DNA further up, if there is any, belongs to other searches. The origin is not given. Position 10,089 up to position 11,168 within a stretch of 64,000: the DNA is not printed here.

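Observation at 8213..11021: UvrD/PcrA helicase co-transcribed with a DEDD exonuclease-WYL fusion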

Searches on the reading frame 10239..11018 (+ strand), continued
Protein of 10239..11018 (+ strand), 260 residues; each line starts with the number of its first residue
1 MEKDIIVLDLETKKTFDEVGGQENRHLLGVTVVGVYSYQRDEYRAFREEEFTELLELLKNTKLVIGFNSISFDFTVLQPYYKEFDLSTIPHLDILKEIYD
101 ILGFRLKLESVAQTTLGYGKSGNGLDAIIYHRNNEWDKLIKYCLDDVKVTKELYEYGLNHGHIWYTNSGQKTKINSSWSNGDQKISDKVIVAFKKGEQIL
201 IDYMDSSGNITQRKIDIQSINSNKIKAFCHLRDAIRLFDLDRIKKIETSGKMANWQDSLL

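Call 23: fold_search(model_id=the predicted structure, library=pdb)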
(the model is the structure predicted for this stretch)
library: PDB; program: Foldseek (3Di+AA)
matches with E <= 10: 1354; with E <= 0.001: 101
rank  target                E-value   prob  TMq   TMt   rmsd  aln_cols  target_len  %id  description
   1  6sj9_B                4.9e-06  1.00  0.27  0.12  13.1       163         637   20  Proteasome accessory factor B/C (PafBC) of Arthrobacter aurescens (released 2019-10-16)
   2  6sj9_A                5.2e-06  1.00  0.27  0.12  13.6       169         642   19  Proteasome accessory factor B/C (PafBC) of Arthrobacter aurescens (released 2019-10-16)
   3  4fw1_B                1.3e-05  0.99  0.21  0.24  16.5       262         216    8  Crystal structure of two-domain RSV INTEGRASE covalently linked with DNA (released 2013-05-15)
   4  7tb5                  1.4e-05  1.00  0.27  0.27  17.6       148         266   16  Structure of P. aeruginosa PA17 CapW (released 2022-01-19)
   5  6u8q_A                2.0e-05  0.98  0.20  0.20  17.3       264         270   14  CryoEM structure of HIV-1 cleaved synaptic complex (CSC) intasome (released 2020-02-05)
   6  4fw2_B                2.4e-05  0.99  0.20  0.24  16.4       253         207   10  Crystal structure of RSV three-domain integrase with disordered N-terminal domain (released 2013-05-15)
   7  1x9m_A                3.1e-05  1.00  0.38  0.17  15.2       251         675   16  T7 DNA polymerase in complex with an N-2-acetylaminofluorene-adducted DNA (released 2004-10-26)
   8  1c0m_B                3.1e-05  0.98  0.20  0.24  16.6       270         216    7  CRYSTAL STRUCTURE OF RSV TWO-DOMAIN INTEGRASE (released 2000-03-01)
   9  2ajq_F                3.3e-05  1.00  0.40  0.17  14.9       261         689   14  Structure of replicative DNA polymerase provides insigts into the mechanisms for processivity, frameshifting and editi (released 2006-09-26)
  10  6q4t_A                3.5e-05  1.00  0.49  0.18   3.7       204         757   15  KOD DNA pol in a closed ternary complex with 7-deaza-7-(2-(2-hydroxyethoxy)-N-(prop-2-yn-1-yl)acetamide)-2-dATP (released 2019-02-27)
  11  7jn3_G                3.5e-05  0.97  0.21  0.25  14.9       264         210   10  Cryo-EM structure of Rous sarcoma virus cleaved synaptic complex (CSC) with HIV-1 integrase strand transfer inhibitor  (released 2021-03-17)
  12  5vu8_A                3.8e-05  1.00  0.49  0.18   3.6       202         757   15  TNA polymerase, closed ternary complex (released 2017-12-06)
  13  1skw_A                4.0e-05  1.00  0.33  0.14  15.7       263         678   14  Binary 3' complex of T7 DNA polymerase with a DNA primer/template containing a disordered cis-syn thymine dimer on the (released 2004-07-06)
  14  1tkd_A                4.8e-05  1.00  0.41  0.17  15.2       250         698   16  T7 DNA polymerase ternary complex with 8 oxo guanosine and dCMP at the elongation site (released 2004-08-31)
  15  5ejk_B                4.8e-05  0.93  0.18  0.19  18.2       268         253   12  Crystal structure of the Rous sarcoma virus intasome (released 2016-02-17)
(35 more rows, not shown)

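Call 25: search_protein_families(library=pfam, proteins=[L074:5204-5995:+, L074:4276-5229:+, L074:2912-4072:+, L076:5154-5951:+, L076:4321-5145:+, L064:6798-7874:+, L064:7870-8367:+, L064:5342-5674:+, L079:5253-5993:+, L074:6787-7080:-], max_evalue=0.001)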
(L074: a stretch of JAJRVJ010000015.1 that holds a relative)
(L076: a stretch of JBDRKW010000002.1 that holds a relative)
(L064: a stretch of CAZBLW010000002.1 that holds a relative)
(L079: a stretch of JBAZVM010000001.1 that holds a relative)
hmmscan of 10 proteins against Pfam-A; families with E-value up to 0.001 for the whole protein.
L074:5204-5995:+ (264 aa): 2 families
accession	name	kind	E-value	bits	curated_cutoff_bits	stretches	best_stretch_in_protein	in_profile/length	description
PF12705.13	PDDEXK_1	-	1.8e-34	120.2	22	1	13-247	1-247/247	PD-(D/E)XK nuclease superfamily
PF01930.23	Cas_Cas4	-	8.9e-12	45.8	22.7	1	139-246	54-158/160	Domain of unknown function DUF83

L074:4276-5229:+ (318 aa): 1 family
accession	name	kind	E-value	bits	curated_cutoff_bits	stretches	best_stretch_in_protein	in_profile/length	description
PF03816.19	LytR_cpsA_psr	-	1.3e-19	71.3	24.6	2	94-190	1-91/150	LytR_cpsA_psr family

L074:2912-4072:+ (387 aa): 3 families
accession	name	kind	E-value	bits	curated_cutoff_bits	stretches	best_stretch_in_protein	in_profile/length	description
PF02601.20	Exonuc_VII_L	-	3e-74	250.8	35.9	2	115-302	1-185/315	Exonuclease VII, large subunit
PF13742.12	tRNA_anti_2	-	3e-14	53.5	27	1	4-92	1-95/95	OB-fold nucleic acid binding domain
PF01336.31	tRNA_anti-codon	-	6.7e-07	29.6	27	1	24-93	3-74/75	OB-fold nucleic acid binding domain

L076:5154-5951:+ (266 aa): 2 families
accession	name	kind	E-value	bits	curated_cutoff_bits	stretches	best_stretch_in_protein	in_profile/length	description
PF12705.13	PDDEXK_1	-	7.4e-39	134.6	22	1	4-238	2-247/247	PD-(D/E)XK nuclease superfamily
PF01930.23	Cas_Cas4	-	4e-07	30.7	22.7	1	128-237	53-158/160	Domain of unknown function DUF83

L076:4321-5145:+ (275 aa): 1 family
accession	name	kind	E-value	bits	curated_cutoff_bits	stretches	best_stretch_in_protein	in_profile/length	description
PF03816.19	LytR_cpsA_psr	-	8.2e-20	71.9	24.6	1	50-142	1-85/150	LytR_cpsA_psr family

L064:6798-7874:+ (359 aa): 7 families
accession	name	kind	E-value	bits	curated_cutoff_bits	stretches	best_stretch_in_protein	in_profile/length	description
PF07478.18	Dala_Dala_lig_C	-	6.4e-71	238.5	24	1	142-342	1-204/204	D-ala D-ala ligase C-terminus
PF01820.27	Dala_Dala_lig_N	-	4.9e-33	114.6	34.6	1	4-125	2-121/121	D-ala D-ala ligase N-terminus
PF02222.28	ATP-grasp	-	1.8e-11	44.5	27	1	142-311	2-160/179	ATP-grasp domain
PF02786.22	CPSase_L_D2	-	3.5e-11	43.5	19.8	1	135-312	1-178/211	Carbamoyl-phosphate synthase L chain, ATP binding domain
PF13535.11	ATP-grasp_4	-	6.9e-06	26.2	27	1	174-311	2-149/160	ATP-grasp domain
PF01071.24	GARS_A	-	7.3e-06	26.4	27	1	135-238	2-108/194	Phosphoribosylglycinamide synthetase, ATP-grasp (A) domain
PF02655.19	ATP-grasp_3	-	2.3e-05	24.9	23.2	1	174-312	31-155/160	ATP-grasp domain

L064:7870-8367:+ (166 aa): 1 family
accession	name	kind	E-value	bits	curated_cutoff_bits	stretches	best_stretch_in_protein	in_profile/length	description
PF07681.17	DoxX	-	0.00043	21.3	23.6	1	14-113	2-80/85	DoxX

L064:5342-5674:+ (111 aa): 1 family
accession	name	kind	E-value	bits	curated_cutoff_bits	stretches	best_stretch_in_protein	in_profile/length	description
PF00892.27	EamA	-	3.9e-05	24.4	28.2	1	4-108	31-134/135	EamA-like transporter family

L079:5253-5993:+ (247 aa): 3 families
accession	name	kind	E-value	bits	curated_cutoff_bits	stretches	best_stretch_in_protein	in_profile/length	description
PF12705.13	PDDEXK_1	-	9.6e-35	121.1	22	1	4-237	2-247/247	PD-(D/E)XK nuclease superfamily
PF01930.23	Cas_Cas4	-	3.1e-11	44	22.7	1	128-236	53-158/160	Domain of unknown function DUF83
PF10926.14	DUF2800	-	0.00045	20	21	1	109-241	101-237/368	Protein of unknown function (DUF2800)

L074:6787-7080:- (97 aa): 1 family
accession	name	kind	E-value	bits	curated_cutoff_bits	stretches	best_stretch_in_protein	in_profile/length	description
PF21999.2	IMS_HHH_1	-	4.4e-05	24.3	27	1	13-49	3-39/53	DNA polymerase-iota, thumb domain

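Call 39: search_protein_representatives(alignment_id=A1)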
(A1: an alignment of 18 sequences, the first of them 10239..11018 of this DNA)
Query: 18 sequences, 260 profile positions. Proteins with E-value up to 0.001 (for the whole library): 3288; up to 1e-10: 1394; up to 1e-30: 335. The best 150 are listed.
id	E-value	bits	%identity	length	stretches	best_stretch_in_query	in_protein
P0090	3.0e-125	433.3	-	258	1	2-260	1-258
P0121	1.8e-92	325.9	-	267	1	2-260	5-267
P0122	6.8e-89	314.2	-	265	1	4-260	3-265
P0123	2.6e-79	282.8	-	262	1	5-256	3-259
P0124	1.1e-78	280.7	-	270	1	2-260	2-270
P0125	4.6e-75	268.9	-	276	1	3-248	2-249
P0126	6.2e-75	268.4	-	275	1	4-248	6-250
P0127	6.2e-75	268.4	-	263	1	2-259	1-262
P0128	1.3e-74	267.3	-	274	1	3-249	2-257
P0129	1.6e-74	267.0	-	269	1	4-260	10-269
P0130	1.8e-73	263.6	-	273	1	3-249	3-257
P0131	6.0e-72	258.6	-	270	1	5-250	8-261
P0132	7.6e-71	255.0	-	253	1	4-245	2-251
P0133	2.9e-70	253.1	-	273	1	5-248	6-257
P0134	2.6e-69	250.0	-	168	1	2-133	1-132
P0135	3.0e-68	246.5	-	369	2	2-189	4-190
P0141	1.6e-66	240.9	-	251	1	3-249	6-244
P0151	2.0e-59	217.6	-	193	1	4-181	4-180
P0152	2.8e-59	217.1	-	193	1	2-181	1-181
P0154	8.8e-59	215.5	-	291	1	2-249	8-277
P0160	4.0e-54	200.2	-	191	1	2-167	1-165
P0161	4.5e-54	200.0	-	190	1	4-180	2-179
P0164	6.3e-53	196.3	-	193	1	5-181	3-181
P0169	4.4e-50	187.0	-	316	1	4-191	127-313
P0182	4.7e-48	180.3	-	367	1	3-178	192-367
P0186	3.4e-47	177.5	-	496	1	6-179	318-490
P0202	8.3e-45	169.7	-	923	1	6-180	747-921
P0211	2.6e-44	168.0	-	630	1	2-178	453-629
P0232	2.0e-42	161.8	-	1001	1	4-178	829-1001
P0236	4.1e-42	160.9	-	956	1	4-178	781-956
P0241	7.1e-42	160.1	-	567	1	7-178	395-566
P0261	3.6e-40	154.5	-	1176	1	6-178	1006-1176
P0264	3.9e-40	154.4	-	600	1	7-168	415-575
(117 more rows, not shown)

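Call 40: search_protein_families(library=pfam, proteins=[P0202, P0232, P0236, P0261, P0211, P0241, P0186, P0264, P0182, P0169], max_evalue=0.0001)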
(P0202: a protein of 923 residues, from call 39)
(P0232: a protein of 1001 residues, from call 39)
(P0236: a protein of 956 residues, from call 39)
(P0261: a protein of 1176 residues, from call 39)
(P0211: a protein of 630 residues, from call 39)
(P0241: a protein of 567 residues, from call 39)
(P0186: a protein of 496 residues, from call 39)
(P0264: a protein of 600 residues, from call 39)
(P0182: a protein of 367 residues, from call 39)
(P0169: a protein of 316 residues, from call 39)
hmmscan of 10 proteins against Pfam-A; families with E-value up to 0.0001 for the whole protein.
P0202 (923 aa): 4 families
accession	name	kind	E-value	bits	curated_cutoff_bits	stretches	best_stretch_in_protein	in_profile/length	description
PF00270.35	DEAD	-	4.1e-26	92.1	26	1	34-208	2-164/167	DEAD/DEAH box helicase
PF09369.15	MZB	-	2.3e-21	76.7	24.2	1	616-695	1-80/80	MrfA Zn-binding domain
PF00271.37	Helicase_C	-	1.1e-11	45.4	23.5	1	257-357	13-109/110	Helicase conserved C-terminal domain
PF13482.12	RNase_H_2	-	1.4e-06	28.8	22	1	747-894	1-161/165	RNase_H superfamily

P0232 (1001 aa): 6 families
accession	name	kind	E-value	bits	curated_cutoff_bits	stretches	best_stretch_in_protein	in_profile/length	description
PF00270.35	DEAD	-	4.7e-35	121.2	26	1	57-231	2-166/167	DEAD/DEAH box helicase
PF09369.15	MZB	-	1.4e-21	77.4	24.2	1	690-769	1-80/80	MrfA Zn-binding domain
PF00271.37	Helicase_C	-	7e-18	65.3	23.5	1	276-380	8-110/110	Helicase conserved C-terminal domain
PF13482.12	RNase_H_2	-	4.2e-10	40.3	22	1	869-977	33-162/165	RNase_H superfamily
PF22982.3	WHD_HRQ1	-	6.4e-09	37.2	27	1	415-485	1-69/70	ATP-dependent helicase HRQ1, winged helix domain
PF04851.21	ResIII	-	1.2e-08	35.5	22.5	1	54-226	3-162/164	Type III restriction enzyme, res subunit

P0236 (956 aa): 6 families
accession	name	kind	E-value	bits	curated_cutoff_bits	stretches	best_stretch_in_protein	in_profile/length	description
PF00270.35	DEAD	-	1.1e-33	116.7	26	1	53-235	2-166/167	DEAD/DEAH box helicase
PF09369.15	MZB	-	1.7e-24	86.7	24.2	1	639-718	1-80/80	MrfA Zn-binding domain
PF00271.37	Helicase_C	-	6.1e-13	49.4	23.5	1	280-382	11-109/110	Helicase conserved C-terminal domain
PF22982.3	WHD_HRQ1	-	1.6e-12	48.7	27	1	418-488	1-69/70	ATP-dependent helicase HRQ1, winged helix domain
PF04851.21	ResIII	-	1.1e-06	29.1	22.5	1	50-229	3-161/164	Type III restriction enzyme, res subunit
PF13482.12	RNase_H_2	-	2.6e-06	27.9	22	1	826-932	44-161/165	RNase_H superfamily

P0261 (1176 aa): 5 families
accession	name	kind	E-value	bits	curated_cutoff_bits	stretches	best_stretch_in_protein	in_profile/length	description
PF00270.35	DEAD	-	8.8e-29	100.8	26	1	60-231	3-161/167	DEAD/DEAH box helicase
PF09369.15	MZB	-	4.1e-18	66.3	24.2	1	647-726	1-80/80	MrfA Zn-binding domain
PF00271.37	Helicase_C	-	1.7e-14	54.5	23.5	1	278-385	5-110/110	Helicase conserved C-terminal domain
PF22982.3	WHD_HRQ1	-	3.7e-09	37.9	27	1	421-490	2-69/70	ATP-dependent helicase HRQ1, winged helix domain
PF10108.15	DNA_pol_B_exo2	-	3.4e-05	24.1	24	0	1090-1146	107-165/213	Predicted 3'-5' exonuclease related to the exonuclease domain of PolB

P0211 (630 aa): 3 families
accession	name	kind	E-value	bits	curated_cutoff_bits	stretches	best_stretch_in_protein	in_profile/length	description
PF09369.15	MZB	-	4.8e-19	69.3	24.2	1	287-365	2-80/80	MrfA Zn-binding domain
PF22982.3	WHD_HRQ1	-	1.3e-09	39.4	27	1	43-114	1-70/70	ATP-dependent helicase HRQ1, winged helix domain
PF13482.12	RNase_H_2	-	7.6e-06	26.4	22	1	457-605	1-162/165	RNase_H superfamily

P0241 (567 aa): 4 families
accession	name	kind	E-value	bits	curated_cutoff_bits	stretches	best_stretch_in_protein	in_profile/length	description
PF09369.15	MZB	-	1.2e-20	74.4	24.2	1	259-337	2-80/80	MrfA Zn-binding domain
PF13482.12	RNase_H_2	-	6.9e-09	36.3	22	1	431-540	47-160/165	RNase_H superfamily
PF22982.3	WHD_HRQ1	-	1.2e-06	29.9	27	1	32-101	2-69/70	ATP-dependent helicase HRQ1, winged helix domain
PF01612.26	DNA_pol_A_exo1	-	9e-05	22.8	23.6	0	451-541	78-165/173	3'-5' exonuclease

P0186 (496 aa): 2 families
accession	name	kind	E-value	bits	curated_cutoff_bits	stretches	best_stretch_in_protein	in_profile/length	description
PF09369.15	MZB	-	2e-23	83.3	24.2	1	120-199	1-80/80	MrfA Zn-binding domain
PF13482.12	RNase_H_2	-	1e-05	26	22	1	320-464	3-161/165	RNase_H superfamily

P0264 (600 aa): 2 families
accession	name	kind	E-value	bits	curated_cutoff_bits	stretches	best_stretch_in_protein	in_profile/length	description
PF09369.15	MZB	-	2.9e-21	76.4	24.2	1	260-339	1-80/80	MrfA Zn-binding domain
PF22982.3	WHD_HRQ1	-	8.2e-08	33.6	27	1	29-98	1-69/70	ATP-dependent helicase HRQ1, winged helix domain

P0182 (367 aa): 3 families
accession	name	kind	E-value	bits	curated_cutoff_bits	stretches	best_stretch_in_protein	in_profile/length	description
PF09369.15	MZB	-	2.6e-25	89.4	24.2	1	7-86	1-80/80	MrfA Zn-binding domain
PF13482.12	RNase_H_2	-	1.2e-10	42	22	1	195-343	1-162/165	RNase_H superfamily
PF01612.26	DNA_pol_A_exo1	-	1.4e-07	31.9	23.6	1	190-343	18-166/173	3'-5' exonuclease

P0169 (316 aa): 1 family
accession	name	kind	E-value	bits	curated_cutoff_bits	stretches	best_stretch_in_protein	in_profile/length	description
PF13482.12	RNase_H_2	-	7.8e-06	26.4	22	1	166-276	36-161/165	RNase_H superfamily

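Call 47: find_encoding_contigs(protein=P0125, flank=8000, max_places=4)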
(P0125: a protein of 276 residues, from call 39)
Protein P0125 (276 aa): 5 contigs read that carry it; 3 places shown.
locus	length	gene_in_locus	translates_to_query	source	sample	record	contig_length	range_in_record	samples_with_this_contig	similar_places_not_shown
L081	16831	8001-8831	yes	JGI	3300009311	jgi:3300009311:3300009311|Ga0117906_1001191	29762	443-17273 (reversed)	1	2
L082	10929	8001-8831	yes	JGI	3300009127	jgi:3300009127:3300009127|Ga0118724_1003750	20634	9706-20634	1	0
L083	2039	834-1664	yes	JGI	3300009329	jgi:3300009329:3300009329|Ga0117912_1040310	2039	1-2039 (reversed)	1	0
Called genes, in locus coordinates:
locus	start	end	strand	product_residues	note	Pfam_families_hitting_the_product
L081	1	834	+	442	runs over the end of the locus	PF01078:Mg_chelatase (faint), PF05496:RuvB_N, PF00158:Sigma54_activat (faint), PF00004:AAA, PF07728:AAA_5 (weak), PF13173:AAA_14 (weak), PF16193:AAA_assoc_2, PF12002:MgsA_C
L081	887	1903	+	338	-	PF02568:ThiI, PF03054:tRNA_Me_trans, PF18297:NFACT-R_2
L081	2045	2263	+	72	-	PF01106:NifU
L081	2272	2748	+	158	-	PF01592:NifU_N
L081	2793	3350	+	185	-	PF01812:5-FTHF_cyc-lig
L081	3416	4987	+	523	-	PF12072:RNase_Y_N, PF00013:KH_1, PF01966:HD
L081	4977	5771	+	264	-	PF00149:Metallophos (weak), PF13277:YmdB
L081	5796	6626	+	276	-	PF00175:NAD_binding_1 (weak), PF10418:DHODB_Fe-S_bind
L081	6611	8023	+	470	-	PF14691:Fer4_20, PF01946:Thi4 (weak), PF07992:Pyr_redox_2, PF13450:NAD_binding_8, PF13738:Pyr_redox_3 (faint), PF00070:Pyr_redox (weak)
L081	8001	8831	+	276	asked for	PF13482:RNase_H_2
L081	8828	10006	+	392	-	PF13742:tRNA_anti_2, PF01336:tRNA_anti-codon, PF02601:Exonuc_VII_L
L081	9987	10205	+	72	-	PF02609:Exonuc_VII_S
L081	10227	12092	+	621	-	PF13292:DXP_synthase_N, PF02779:Transket_pyr, PF02780:Transketolase_C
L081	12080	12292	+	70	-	PF12797:Fer4_2 (faint), PF12837:Fer4_6 (faint), PF13187:Fer4_9 (faint), PF13237:Fer4_10 (weak), PF25160:LdpA_Fe-S-bd (faint), PF00037:Fer4 (weak), PF14697:Fer4_21 (weak), PF12838:Fer4_7 (weak)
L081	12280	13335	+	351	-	PF01855:POR_N, PF02780:Transketolase_C (weak), PF17147:PFOR_II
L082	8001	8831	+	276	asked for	PF13482:RNase_H_2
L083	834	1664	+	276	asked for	PF13482:RNase_H_2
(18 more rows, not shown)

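Call 48: find_encoding_contigs(protein=P0131, flank=6000, max_places=2)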
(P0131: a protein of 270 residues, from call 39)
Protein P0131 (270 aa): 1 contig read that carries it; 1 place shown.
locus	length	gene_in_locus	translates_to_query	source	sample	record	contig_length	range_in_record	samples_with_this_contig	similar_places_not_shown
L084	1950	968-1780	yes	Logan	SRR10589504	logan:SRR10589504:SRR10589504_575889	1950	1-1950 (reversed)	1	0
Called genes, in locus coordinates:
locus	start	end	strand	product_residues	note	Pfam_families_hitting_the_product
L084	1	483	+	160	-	?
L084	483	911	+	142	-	PF01951:Archease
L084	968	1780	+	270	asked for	PF13482:RNase_H_2 (weak)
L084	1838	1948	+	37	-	?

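Call 49: find_encoding_contigs(protein=P0141, flank=6000, max_places=2)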
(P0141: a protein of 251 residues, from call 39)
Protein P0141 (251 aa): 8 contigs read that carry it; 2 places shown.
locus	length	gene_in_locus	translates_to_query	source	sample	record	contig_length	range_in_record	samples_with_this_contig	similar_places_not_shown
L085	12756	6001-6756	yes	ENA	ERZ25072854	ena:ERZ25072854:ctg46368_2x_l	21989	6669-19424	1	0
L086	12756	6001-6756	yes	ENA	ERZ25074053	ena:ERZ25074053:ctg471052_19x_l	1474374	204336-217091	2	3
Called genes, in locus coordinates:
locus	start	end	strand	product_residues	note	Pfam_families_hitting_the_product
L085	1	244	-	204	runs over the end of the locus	PF00583:Acetyltransf_1 (weak)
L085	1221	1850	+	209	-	-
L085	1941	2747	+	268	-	PF00857:Isochorismatase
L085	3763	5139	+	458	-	PF01266:DAO (faint), PF01494:FAD_binding_3 (faint), PF07992:Pyr_redox_2, PF13450:NAD_binding_8 (faint), PF13738:Pyr_redox_3 (faint), PF00070:Pyr_redox (weak)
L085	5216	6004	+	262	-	PF00459:Inositol_P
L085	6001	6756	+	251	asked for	PF13482:RNase_H_2 (weak), PF13280:WYL (weak)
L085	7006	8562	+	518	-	-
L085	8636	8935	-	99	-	-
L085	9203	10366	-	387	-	-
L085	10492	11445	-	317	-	PF00291:PALP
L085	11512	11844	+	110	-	-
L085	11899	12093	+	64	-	PF04024:PspC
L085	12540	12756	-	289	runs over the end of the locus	PF00106:adh_short, PF01370:Epimerase (weak), PF08659:KR, PF13561:adh_short_C2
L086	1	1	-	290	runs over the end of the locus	PF12802:MarR_2, PF01047:MarR (weak), PF00583:Acetyltransf_1, PF13673:Acetyltransf_10, PF13508:Acetyltransf_7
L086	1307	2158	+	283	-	PF05721:PhyH (weak)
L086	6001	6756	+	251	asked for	PF13482:RNase_H_2 (weak), PF13280:WYL (weak)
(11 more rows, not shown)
